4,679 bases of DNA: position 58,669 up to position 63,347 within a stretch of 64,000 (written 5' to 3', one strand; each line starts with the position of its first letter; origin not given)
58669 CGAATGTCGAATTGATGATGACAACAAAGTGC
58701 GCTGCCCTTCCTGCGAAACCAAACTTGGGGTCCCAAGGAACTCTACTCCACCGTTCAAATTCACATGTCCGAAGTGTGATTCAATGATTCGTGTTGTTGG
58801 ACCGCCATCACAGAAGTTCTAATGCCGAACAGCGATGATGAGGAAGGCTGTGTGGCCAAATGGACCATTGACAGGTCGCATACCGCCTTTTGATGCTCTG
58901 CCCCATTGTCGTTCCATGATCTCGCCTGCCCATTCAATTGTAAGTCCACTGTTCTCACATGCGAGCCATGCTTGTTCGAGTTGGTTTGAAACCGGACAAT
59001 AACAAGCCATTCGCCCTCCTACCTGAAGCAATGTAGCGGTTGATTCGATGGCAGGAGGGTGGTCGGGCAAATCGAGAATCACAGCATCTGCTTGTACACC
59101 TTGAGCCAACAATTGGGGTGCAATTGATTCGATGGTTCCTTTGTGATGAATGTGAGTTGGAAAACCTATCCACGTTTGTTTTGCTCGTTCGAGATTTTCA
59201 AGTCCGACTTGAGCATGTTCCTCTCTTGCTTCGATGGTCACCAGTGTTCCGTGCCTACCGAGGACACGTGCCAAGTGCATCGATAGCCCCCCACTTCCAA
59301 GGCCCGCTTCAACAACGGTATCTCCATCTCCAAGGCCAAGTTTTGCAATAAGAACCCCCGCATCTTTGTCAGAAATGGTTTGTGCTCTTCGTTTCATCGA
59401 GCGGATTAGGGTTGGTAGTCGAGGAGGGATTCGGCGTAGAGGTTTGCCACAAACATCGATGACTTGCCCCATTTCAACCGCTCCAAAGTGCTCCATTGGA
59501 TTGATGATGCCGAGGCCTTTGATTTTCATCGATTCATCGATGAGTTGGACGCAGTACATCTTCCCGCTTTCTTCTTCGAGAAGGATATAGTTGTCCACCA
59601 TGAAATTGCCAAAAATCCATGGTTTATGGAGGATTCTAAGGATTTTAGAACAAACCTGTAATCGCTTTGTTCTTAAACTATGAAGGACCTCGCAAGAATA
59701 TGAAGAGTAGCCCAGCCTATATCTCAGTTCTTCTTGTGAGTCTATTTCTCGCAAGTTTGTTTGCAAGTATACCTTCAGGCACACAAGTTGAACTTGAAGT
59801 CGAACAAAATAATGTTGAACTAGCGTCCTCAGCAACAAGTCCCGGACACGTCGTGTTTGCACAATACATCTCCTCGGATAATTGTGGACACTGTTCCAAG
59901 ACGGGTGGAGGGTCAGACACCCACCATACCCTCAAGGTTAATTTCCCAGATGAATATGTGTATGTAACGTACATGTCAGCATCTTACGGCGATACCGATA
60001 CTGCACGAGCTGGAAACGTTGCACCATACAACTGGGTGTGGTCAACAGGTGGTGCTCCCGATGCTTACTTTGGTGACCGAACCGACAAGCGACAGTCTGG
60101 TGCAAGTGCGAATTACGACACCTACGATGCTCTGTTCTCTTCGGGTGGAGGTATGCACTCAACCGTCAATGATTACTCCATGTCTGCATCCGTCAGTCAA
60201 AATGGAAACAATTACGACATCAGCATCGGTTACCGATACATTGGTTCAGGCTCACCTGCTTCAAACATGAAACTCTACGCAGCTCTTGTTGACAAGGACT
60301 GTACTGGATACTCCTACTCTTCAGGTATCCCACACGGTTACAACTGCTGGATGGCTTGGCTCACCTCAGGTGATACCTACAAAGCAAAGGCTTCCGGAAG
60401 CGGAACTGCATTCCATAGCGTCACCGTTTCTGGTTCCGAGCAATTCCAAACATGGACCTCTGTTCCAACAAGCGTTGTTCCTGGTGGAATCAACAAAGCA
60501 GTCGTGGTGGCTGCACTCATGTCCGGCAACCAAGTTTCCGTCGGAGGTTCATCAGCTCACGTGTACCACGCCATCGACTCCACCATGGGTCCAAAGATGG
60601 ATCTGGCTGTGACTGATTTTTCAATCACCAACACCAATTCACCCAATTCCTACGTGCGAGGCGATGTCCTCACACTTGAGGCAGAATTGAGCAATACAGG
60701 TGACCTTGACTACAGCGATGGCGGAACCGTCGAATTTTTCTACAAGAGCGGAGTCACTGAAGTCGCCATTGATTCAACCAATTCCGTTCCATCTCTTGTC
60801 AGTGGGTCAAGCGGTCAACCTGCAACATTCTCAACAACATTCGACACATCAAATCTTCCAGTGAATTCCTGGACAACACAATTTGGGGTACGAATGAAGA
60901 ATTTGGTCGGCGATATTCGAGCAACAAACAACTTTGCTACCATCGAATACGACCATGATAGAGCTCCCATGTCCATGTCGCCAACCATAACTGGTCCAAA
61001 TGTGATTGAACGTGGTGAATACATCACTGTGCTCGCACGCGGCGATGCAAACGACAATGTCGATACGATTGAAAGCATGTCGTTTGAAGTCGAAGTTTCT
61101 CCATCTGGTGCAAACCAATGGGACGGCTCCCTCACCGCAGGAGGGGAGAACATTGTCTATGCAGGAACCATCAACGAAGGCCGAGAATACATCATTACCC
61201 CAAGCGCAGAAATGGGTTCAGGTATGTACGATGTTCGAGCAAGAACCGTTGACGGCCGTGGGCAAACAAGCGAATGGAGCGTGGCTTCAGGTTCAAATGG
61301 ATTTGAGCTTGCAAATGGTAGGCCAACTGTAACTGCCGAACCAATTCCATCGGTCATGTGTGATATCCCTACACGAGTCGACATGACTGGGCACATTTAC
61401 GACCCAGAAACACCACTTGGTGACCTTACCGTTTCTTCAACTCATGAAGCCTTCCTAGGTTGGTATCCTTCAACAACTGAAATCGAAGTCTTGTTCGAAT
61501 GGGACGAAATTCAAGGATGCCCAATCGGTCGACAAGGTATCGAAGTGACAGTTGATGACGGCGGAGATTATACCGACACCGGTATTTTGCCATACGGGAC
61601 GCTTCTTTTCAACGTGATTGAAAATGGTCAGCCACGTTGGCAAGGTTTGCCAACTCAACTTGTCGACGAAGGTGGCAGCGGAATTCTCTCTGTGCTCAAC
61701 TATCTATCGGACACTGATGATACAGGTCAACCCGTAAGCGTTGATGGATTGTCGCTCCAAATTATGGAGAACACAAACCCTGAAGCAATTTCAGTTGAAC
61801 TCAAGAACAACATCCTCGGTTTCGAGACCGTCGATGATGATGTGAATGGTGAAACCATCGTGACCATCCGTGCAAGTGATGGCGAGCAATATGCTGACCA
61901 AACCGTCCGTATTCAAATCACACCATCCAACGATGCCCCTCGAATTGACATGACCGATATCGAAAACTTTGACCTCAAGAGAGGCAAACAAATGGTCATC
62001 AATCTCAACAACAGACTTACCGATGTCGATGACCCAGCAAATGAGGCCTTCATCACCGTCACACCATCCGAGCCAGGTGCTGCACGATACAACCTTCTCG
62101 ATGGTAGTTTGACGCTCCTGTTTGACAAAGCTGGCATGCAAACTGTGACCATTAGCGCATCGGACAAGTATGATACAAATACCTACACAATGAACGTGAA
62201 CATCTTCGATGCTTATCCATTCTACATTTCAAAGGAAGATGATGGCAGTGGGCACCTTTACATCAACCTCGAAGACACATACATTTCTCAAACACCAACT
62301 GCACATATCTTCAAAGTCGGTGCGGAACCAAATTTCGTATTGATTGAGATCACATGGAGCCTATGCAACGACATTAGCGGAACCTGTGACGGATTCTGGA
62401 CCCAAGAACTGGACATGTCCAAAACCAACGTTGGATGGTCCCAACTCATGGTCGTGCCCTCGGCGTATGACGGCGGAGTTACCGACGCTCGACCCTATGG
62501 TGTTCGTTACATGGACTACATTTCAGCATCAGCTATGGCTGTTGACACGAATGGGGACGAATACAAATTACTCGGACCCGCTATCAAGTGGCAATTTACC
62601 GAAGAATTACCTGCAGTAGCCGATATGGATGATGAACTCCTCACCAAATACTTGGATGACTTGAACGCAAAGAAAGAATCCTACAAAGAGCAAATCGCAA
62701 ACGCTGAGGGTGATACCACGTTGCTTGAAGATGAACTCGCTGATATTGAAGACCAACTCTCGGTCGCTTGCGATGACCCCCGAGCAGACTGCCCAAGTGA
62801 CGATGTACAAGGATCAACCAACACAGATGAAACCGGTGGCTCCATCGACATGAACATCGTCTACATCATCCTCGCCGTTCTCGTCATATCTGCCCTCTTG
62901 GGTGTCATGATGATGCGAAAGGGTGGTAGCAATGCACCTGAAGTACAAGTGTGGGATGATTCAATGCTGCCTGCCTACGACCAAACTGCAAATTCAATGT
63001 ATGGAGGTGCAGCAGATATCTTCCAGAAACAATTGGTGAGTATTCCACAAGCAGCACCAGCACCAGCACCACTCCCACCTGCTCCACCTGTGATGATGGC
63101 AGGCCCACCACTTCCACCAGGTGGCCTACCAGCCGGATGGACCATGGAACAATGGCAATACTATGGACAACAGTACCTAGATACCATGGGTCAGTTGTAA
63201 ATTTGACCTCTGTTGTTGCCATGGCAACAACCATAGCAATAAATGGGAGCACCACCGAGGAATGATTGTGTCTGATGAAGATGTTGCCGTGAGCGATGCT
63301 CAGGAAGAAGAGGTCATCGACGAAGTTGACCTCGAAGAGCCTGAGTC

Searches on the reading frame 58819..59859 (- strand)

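Call 29: search_protein_families(library=pfam, proteins=[window:58819-59859:-], max_evalue=0.001)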
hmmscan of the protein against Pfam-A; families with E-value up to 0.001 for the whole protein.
window:58819-59859:- (346 aa): 2 families
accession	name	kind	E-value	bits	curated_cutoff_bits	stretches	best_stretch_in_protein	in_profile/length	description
PF08704.16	GCD14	-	6.3e-18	65.8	26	1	154-319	16-177/247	tRNA methyltransferase complex GCD14 subunit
PF01135.25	PCMT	-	0.00048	20.4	20.3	1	160-228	54-123/210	Protein-L-isoaspartate(D-aspartate) O-methyltransferase (PCMT)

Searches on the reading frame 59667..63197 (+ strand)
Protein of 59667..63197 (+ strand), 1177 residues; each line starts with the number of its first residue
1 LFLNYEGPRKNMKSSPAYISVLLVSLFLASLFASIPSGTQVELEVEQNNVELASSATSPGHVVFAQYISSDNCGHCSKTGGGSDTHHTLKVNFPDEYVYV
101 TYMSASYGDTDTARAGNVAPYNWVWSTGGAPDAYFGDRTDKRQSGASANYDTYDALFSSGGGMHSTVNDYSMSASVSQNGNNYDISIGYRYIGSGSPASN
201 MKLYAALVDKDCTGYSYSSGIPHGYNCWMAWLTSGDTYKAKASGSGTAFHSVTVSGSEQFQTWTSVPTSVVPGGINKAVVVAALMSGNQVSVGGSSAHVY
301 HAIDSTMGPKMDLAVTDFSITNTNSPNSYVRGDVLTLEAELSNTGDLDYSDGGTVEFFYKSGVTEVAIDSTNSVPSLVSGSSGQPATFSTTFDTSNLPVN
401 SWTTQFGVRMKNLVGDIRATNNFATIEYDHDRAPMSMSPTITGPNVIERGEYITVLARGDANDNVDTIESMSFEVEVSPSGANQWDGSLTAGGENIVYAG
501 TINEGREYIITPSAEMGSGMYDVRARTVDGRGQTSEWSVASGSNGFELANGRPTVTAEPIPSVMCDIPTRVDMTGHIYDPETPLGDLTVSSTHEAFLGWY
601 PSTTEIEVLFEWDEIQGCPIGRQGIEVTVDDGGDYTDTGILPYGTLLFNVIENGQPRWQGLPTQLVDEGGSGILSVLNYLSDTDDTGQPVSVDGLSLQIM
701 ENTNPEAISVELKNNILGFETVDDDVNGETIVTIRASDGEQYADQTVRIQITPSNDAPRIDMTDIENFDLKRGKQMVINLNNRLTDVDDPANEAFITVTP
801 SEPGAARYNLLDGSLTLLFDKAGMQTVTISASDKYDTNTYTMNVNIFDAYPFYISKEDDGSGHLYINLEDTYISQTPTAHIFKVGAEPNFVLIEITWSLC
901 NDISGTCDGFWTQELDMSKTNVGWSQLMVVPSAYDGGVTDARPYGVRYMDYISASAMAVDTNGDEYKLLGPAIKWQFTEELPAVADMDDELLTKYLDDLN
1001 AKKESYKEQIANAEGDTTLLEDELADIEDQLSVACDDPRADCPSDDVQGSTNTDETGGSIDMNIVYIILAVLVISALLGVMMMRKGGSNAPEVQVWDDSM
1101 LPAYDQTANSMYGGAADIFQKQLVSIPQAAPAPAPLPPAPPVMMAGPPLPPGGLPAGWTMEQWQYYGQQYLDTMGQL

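Call 29: search_protein_families(library=pfam, proteins=[window:59667-63197:+], max_evalue=0.001)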
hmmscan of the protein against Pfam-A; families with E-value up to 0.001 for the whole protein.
window:59667-63197:+ (1177 aa): 1 family
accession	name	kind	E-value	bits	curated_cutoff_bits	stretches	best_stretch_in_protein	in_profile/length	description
PF07705.17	CARDB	-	0.00093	19.8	22.7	0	317-424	3-99/101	CARDB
